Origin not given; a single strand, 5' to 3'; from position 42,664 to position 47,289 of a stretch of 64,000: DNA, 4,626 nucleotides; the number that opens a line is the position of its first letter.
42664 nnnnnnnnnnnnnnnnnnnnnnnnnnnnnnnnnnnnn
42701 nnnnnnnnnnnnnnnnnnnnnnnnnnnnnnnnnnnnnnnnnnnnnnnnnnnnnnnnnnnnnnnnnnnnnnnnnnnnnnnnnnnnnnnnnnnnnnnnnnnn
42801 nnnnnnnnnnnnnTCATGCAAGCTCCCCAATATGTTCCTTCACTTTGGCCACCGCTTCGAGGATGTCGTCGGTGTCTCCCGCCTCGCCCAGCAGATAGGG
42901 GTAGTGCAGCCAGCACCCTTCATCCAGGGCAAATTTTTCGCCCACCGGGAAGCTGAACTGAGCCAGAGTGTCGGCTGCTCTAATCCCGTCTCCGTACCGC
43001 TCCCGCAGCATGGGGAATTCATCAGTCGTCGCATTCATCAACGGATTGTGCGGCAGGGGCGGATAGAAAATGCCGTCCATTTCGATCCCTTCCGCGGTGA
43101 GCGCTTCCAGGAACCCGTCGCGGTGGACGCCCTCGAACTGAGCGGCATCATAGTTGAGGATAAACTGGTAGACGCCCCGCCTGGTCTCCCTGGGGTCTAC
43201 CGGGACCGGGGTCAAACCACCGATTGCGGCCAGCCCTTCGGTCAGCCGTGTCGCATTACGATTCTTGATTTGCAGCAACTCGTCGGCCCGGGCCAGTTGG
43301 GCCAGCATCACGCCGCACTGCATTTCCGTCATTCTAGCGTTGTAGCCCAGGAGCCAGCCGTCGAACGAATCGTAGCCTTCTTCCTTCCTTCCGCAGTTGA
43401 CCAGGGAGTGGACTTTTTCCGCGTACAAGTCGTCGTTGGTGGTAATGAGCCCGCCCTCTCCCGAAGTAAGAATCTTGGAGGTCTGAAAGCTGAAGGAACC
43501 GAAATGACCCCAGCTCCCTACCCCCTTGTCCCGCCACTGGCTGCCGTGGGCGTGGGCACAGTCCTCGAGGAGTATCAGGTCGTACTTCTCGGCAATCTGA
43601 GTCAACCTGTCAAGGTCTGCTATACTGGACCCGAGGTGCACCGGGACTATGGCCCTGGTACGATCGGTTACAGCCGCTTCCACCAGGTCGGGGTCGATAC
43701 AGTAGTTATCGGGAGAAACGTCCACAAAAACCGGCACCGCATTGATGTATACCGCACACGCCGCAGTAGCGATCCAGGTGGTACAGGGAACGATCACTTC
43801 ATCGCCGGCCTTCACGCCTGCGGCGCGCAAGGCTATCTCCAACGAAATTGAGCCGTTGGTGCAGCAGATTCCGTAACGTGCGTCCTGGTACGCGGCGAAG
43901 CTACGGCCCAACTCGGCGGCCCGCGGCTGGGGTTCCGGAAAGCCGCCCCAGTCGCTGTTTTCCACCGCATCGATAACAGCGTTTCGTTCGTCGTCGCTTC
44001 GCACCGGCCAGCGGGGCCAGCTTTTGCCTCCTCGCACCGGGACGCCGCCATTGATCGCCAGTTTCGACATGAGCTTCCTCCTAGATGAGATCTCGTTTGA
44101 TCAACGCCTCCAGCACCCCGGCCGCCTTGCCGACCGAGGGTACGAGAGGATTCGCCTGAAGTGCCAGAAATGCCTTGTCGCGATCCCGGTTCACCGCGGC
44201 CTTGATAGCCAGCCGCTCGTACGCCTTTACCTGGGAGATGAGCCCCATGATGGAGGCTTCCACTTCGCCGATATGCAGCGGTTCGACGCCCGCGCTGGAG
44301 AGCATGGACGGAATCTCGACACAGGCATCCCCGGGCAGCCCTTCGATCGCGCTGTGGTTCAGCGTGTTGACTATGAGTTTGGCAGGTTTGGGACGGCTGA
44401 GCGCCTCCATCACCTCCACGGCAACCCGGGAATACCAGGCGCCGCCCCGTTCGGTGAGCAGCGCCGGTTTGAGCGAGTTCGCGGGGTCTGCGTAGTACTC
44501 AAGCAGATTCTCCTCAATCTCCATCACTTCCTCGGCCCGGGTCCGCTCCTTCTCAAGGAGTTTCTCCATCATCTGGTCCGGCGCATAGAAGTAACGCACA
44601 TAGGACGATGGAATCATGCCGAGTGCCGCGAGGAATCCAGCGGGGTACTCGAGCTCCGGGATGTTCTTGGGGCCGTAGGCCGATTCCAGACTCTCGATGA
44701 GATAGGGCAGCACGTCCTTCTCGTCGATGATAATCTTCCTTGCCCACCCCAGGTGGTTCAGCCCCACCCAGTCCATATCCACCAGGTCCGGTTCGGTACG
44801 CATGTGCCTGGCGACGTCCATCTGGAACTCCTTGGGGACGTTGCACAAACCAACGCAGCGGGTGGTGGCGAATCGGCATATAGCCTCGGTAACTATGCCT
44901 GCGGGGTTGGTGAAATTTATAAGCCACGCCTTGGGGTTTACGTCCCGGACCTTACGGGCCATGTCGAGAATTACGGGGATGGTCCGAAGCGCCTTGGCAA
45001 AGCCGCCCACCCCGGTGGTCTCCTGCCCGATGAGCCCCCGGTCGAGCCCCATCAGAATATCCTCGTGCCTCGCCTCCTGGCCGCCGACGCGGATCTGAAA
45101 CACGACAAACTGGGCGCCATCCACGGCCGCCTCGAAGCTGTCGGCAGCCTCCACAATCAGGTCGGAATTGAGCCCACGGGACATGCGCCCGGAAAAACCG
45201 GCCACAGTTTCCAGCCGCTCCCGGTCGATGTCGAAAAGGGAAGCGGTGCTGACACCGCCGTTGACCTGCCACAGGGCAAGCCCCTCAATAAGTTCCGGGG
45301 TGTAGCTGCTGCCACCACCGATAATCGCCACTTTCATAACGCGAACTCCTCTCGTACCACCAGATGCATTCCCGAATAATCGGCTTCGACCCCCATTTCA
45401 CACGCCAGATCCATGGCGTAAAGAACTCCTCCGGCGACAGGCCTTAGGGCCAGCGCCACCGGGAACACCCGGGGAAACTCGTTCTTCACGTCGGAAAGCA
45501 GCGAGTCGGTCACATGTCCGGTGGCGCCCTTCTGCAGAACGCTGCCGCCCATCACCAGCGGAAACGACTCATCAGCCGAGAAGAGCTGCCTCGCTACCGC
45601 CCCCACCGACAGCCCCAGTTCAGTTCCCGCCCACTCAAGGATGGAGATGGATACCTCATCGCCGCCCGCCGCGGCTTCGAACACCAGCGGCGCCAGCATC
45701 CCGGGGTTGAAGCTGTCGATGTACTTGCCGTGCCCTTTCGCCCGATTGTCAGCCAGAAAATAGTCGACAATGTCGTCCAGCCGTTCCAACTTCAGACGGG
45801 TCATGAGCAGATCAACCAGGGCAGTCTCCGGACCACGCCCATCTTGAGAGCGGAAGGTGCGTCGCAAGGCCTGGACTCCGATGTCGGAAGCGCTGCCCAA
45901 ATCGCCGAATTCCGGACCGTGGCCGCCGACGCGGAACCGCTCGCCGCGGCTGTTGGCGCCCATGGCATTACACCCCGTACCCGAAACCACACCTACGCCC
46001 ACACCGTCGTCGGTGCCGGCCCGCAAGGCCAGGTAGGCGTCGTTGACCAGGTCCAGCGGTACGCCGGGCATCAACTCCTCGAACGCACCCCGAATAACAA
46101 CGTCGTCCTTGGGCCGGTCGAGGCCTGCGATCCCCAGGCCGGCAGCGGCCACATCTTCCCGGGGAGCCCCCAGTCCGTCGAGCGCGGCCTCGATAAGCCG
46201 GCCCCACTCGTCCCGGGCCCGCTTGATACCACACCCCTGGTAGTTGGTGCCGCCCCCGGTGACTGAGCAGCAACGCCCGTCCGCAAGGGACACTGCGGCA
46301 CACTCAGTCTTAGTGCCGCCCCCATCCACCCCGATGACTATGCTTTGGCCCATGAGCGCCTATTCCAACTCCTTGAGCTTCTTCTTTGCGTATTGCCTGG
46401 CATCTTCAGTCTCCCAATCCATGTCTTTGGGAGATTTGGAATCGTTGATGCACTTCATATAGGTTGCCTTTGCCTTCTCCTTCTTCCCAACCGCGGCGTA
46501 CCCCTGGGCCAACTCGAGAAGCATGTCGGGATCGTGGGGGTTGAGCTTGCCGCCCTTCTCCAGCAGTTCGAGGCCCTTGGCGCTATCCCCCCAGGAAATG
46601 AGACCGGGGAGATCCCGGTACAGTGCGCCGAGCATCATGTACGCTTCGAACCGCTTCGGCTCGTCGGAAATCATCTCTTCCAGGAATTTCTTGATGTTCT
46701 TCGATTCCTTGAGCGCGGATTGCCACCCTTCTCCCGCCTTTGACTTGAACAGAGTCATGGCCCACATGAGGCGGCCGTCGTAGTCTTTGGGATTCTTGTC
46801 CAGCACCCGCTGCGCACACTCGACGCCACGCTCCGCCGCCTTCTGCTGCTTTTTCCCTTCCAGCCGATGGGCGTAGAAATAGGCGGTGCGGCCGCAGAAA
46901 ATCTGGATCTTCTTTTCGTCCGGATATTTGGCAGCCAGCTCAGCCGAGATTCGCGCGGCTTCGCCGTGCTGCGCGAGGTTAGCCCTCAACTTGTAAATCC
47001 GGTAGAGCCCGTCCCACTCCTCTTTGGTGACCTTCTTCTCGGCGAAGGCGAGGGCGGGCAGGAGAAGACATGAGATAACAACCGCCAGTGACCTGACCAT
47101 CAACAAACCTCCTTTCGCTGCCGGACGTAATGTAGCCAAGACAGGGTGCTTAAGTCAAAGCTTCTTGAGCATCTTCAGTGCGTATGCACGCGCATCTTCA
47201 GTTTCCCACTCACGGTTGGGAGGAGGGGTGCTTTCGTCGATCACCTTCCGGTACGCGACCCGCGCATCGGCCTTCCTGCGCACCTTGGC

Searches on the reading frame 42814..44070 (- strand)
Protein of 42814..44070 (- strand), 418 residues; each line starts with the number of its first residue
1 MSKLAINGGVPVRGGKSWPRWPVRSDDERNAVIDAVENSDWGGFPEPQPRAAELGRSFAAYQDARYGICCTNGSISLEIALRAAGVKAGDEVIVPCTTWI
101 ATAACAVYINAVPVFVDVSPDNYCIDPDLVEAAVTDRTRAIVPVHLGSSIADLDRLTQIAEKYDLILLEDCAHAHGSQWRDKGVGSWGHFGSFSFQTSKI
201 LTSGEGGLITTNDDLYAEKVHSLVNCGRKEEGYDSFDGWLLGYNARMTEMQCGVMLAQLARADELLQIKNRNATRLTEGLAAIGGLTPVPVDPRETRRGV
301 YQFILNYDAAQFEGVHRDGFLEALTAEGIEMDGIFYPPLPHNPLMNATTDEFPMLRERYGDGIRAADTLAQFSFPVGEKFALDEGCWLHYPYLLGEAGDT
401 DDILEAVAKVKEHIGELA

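Call 59: search_protein_families(library=pfam, proteins=[window:42814-44070:-], max_evalue=0.001)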
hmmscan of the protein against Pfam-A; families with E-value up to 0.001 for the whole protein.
window:42814-44070:- (418 aa): 2 families
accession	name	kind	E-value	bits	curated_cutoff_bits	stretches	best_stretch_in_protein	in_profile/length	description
PF01041.23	DegT_DnrJ_EryC1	-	1.1e-92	311.5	19.8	1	26-349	4-321/360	DegT/DnrJ/EryC1/StrS aminotransferase family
PF00155.27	Aminotran_1_2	-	8.8e-06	25.6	19.7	1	61-176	61-191/361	Aminotransferase class I and II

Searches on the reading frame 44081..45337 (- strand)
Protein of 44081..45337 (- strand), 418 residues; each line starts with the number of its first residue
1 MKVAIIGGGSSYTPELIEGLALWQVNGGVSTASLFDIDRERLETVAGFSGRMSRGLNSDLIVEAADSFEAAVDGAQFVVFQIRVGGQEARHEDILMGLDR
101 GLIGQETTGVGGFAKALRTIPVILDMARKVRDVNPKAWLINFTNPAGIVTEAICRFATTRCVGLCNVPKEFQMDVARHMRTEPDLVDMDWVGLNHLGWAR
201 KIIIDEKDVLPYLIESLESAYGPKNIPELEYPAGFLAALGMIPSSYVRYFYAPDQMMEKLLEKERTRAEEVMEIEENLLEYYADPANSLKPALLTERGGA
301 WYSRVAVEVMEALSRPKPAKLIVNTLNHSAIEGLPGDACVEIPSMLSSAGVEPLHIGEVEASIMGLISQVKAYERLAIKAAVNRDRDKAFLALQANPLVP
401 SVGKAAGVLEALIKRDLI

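Call 59: search_protein_families(library=pfam, proteins=[window:44081-45337:-], max_evalue=0.001)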
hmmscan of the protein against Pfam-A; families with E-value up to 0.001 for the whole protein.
window:44081-45337:- (418 aa): 2 families
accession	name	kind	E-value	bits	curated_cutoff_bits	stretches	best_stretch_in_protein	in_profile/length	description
PF11975.13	Glyco_hydro_4C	-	2.1e-51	175.3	24.1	1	191-399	2-211/211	Family 4 glycosyl hydrolase C-terminal domain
PF02056.22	Glyco_hydro_4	-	8.1e-45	153.1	23.2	1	2-178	1-180/183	Family 4 glycosyl hydrolase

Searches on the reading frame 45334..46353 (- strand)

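Call 59: search_protein_families(library=pfam, proteins=[window:45334-46353:-], max_evalue=0.001)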
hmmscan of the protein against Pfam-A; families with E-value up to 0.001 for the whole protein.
window:45334-46353:- (339 aa): 1 family
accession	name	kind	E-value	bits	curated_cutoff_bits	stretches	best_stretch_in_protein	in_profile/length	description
PF01869.26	BcrAD_BadFG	-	3e-29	102.8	31.5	1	7-313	1-271/271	BadF/BadG/BcrA/BcrD ATPase family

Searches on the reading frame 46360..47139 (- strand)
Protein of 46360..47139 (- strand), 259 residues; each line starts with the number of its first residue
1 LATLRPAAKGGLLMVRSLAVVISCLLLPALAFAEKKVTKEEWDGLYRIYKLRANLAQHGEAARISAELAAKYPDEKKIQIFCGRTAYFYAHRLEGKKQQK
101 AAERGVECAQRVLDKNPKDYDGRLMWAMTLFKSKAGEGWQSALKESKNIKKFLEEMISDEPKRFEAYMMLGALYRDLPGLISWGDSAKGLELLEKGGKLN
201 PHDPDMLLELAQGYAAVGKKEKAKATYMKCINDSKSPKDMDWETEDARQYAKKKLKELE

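Call 59: search_protein_families(library=pfam, proteins=[window:46360-47139:-], max_evalue=0.001)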
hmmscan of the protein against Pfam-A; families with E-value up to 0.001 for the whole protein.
window:46360-47139:- (259 aa): 5 families
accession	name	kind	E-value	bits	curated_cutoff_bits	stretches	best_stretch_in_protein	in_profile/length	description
PF13428.12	TPR_14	-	6.1e-08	33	23.5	0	184-212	15-43/44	Tetratricopeptide repeat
PF14559.12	TPR_19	-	1.5e-07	32.1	25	0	184-226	5-47/68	Tetratricopeptide repeat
PF14561.12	TPR_20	-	0.00016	22.4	25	0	190-249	8-62/90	Tetratricopeptide repeat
PF13431.12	TPR_17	-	0.00023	21.7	24.4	0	153-182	2-25/34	Tetratricopeptide repeat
PF13181.12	TPR_8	-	0.00032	21.1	25.7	0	206-231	3-28/34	Tetratricopeptide repeat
